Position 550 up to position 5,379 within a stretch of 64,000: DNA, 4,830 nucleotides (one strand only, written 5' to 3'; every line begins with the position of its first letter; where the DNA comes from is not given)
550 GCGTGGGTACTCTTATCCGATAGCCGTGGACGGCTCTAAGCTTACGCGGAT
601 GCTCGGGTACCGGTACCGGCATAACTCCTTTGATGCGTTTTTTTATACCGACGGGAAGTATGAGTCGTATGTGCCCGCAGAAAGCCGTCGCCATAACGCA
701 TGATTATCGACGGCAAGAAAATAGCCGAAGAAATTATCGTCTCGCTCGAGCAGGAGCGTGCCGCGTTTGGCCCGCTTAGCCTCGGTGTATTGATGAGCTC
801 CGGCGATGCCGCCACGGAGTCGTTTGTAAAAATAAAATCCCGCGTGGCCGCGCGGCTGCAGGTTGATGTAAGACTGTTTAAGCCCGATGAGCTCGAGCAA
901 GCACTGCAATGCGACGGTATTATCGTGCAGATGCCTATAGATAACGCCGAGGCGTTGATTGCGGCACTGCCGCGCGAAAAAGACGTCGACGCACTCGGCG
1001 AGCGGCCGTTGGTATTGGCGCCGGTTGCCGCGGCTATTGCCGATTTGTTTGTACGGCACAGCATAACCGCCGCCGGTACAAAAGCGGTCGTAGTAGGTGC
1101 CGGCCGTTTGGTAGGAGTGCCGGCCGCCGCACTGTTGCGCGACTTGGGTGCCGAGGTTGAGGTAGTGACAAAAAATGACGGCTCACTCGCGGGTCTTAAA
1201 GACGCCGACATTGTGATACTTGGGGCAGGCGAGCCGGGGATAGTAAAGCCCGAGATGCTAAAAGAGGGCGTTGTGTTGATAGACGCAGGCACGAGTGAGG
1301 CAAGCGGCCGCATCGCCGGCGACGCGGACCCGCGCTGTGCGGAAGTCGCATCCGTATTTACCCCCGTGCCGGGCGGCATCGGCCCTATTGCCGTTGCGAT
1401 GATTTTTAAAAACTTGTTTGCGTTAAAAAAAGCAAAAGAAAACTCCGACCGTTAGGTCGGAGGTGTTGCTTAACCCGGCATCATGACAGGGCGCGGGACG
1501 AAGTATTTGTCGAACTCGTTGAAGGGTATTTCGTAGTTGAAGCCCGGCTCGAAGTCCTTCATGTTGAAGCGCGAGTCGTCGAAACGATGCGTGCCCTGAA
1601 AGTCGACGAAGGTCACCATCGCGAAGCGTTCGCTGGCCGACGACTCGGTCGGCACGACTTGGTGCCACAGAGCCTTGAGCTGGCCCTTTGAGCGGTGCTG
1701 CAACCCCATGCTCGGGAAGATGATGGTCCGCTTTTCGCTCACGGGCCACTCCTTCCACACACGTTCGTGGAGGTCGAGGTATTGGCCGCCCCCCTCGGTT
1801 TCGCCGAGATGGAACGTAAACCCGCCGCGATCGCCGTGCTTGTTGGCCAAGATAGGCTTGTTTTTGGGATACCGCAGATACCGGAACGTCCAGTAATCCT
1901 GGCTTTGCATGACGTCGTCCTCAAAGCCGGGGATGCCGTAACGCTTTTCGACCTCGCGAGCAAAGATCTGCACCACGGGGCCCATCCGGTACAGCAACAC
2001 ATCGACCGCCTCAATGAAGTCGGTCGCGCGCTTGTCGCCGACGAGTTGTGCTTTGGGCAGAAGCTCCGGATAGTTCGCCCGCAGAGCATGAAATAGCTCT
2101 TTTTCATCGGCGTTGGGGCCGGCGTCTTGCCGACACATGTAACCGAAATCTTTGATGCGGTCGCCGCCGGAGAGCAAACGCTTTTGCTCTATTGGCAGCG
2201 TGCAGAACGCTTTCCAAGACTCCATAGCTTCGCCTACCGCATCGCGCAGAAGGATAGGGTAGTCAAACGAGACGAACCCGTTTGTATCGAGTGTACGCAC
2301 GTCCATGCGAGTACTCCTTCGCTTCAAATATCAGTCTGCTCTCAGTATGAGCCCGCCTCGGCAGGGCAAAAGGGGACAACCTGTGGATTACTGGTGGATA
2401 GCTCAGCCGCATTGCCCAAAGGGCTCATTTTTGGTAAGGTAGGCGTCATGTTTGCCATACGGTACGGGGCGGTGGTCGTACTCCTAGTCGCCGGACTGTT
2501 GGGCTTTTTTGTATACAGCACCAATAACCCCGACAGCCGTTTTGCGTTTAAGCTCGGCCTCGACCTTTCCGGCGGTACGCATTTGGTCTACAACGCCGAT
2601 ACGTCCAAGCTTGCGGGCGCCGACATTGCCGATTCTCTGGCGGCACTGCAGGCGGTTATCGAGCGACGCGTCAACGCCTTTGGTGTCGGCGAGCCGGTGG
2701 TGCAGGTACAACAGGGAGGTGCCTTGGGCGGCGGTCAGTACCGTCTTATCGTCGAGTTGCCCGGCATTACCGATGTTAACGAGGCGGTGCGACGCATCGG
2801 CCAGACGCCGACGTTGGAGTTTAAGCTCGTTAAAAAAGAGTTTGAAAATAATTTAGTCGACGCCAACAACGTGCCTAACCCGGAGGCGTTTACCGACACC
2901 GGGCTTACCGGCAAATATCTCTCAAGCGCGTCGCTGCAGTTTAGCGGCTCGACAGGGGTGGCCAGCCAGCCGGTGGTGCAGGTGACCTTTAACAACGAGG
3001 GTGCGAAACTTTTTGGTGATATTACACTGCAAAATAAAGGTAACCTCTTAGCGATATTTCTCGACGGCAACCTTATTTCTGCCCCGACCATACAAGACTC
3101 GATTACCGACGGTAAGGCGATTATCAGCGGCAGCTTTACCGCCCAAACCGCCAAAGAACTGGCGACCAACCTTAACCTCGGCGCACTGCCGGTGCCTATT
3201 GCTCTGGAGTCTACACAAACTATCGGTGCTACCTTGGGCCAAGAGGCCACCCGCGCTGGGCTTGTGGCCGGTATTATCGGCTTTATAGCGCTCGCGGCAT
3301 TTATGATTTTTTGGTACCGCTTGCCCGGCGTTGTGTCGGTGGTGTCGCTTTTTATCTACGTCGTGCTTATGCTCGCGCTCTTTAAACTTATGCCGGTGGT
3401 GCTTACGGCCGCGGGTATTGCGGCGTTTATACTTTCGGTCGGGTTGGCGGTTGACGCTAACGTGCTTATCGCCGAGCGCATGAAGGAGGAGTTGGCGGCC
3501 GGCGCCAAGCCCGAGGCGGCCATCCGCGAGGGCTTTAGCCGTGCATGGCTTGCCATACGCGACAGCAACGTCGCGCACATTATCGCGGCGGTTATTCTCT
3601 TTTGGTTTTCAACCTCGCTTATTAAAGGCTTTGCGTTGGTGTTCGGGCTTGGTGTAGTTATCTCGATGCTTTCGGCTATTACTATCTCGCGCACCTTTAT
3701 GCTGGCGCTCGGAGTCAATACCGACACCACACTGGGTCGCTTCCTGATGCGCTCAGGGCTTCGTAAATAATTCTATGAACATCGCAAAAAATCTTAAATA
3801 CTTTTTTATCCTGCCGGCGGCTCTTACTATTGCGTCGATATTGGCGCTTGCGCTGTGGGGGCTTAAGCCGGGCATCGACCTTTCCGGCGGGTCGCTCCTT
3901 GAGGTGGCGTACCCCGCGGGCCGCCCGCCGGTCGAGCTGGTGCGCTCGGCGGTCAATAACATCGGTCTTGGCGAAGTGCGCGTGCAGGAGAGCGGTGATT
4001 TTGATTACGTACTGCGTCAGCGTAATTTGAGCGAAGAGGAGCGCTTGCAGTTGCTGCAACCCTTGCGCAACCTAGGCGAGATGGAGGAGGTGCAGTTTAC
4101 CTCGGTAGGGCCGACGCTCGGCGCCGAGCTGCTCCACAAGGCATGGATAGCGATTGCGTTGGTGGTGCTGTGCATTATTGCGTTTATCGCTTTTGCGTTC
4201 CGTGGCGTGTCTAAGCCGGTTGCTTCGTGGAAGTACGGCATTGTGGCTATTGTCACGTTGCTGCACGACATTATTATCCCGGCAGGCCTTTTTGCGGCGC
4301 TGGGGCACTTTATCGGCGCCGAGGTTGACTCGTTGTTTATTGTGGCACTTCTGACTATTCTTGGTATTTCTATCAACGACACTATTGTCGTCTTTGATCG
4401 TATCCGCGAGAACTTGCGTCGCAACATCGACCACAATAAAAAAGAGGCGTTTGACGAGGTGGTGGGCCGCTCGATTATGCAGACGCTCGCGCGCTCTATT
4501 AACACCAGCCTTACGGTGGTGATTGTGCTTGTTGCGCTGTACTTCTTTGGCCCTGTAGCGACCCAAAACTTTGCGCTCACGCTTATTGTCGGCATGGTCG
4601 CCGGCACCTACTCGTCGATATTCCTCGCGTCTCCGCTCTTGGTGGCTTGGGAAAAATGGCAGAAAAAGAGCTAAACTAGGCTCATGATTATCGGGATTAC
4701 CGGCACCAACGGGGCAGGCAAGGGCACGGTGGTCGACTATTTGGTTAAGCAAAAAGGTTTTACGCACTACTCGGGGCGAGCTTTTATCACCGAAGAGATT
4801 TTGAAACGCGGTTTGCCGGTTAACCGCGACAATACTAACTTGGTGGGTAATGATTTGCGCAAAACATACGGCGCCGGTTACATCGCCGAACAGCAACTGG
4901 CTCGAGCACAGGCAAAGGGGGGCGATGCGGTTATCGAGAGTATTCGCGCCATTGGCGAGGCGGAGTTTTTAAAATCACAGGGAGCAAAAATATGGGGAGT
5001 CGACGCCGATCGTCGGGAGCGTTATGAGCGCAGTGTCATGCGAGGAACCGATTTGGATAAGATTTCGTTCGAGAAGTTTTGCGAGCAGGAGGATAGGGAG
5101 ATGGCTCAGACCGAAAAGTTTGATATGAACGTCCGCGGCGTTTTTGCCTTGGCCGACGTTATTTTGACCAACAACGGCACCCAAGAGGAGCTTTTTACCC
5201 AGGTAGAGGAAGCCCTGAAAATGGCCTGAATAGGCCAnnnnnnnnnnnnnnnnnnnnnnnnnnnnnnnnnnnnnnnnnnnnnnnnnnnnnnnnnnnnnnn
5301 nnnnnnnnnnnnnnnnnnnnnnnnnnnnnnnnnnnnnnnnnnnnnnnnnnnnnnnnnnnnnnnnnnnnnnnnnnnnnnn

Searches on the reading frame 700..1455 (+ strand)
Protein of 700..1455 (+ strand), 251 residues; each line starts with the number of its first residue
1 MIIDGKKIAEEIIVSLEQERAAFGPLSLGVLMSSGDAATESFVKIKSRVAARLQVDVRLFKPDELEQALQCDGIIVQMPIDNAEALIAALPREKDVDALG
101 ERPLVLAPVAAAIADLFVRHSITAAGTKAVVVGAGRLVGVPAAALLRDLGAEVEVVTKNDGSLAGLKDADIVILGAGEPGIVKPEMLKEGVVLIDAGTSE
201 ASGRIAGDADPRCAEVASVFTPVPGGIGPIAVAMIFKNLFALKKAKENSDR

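Call 89: search_protein_families(library=pfam, proteins=[window:700-1455:+], max_evalue=0.001)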
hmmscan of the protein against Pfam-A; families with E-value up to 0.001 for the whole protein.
window:700-1455:+ (251 aa): 2 families
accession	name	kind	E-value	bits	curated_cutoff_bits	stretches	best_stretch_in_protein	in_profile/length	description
PF02882.25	THF_DHG_CYH_C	-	4.9e-35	120.6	27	1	102-244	12-157/160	Tetrahydrofolate dehydrogenase/cyclohydrolase, NAD(P)-binding domain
PF00763.28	THF_DHG_CYH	-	7.1e-08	33.2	32.8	1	3-97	1-115/115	Tetrahydrofolate dehydrogenase/cyclohydrolase, catalytic domain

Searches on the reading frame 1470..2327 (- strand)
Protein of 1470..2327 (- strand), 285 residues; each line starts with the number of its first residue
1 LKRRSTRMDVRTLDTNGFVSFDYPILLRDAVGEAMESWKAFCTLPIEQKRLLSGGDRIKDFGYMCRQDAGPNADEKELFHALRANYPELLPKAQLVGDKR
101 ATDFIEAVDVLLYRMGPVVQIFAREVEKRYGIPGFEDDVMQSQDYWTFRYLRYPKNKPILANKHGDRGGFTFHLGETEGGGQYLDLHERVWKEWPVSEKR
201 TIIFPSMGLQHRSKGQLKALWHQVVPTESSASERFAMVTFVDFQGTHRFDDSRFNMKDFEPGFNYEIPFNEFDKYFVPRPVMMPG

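Call 89: search_protein_families(library=pfam, proteins=[window:1470-2327:-], max_evalue=0.001)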
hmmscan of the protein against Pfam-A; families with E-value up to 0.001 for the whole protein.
window:1470-2327:- (285 aa): 1 family
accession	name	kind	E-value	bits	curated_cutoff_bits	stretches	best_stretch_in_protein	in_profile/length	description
PF03171.26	2OG-FeII_Oxy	-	2.8e-05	24.8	23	1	153-241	10-99/101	2OG-Fe(II) oxygenase superfamily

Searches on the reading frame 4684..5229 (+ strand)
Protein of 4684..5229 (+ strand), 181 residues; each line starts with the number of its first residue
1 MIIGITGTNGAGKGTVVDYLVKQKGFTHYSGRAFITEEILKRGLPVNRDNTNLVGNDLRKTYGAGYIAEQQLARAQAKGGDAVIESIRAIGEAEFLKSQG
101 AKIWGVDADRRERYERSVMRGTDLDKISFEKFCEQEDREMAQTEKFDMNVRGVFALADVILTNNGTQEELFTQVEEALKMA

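Call 89: search_protein_families(library=pfam, proteins=[window:4684-5229:+], max_evalue=0.001)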
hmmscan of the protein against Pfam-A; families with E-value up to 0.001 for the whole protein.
window:4684-5229:+ (181 aa): 3 families
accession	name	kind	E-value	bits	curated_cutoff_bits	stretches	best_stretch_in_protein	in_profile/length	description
PF13238.12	AAA_18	-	5.9e-09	36.9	29.4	1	3-134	1-120/128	AAA domain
PF13207.12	AAA_17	-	3.6e-08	34.2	27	1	6-97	1-90/136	AAA domain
PF21448.3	DNMK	-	0.00029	20.9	27.1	0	2-72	2-71/232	Deoxynucleotide monophosphate kinase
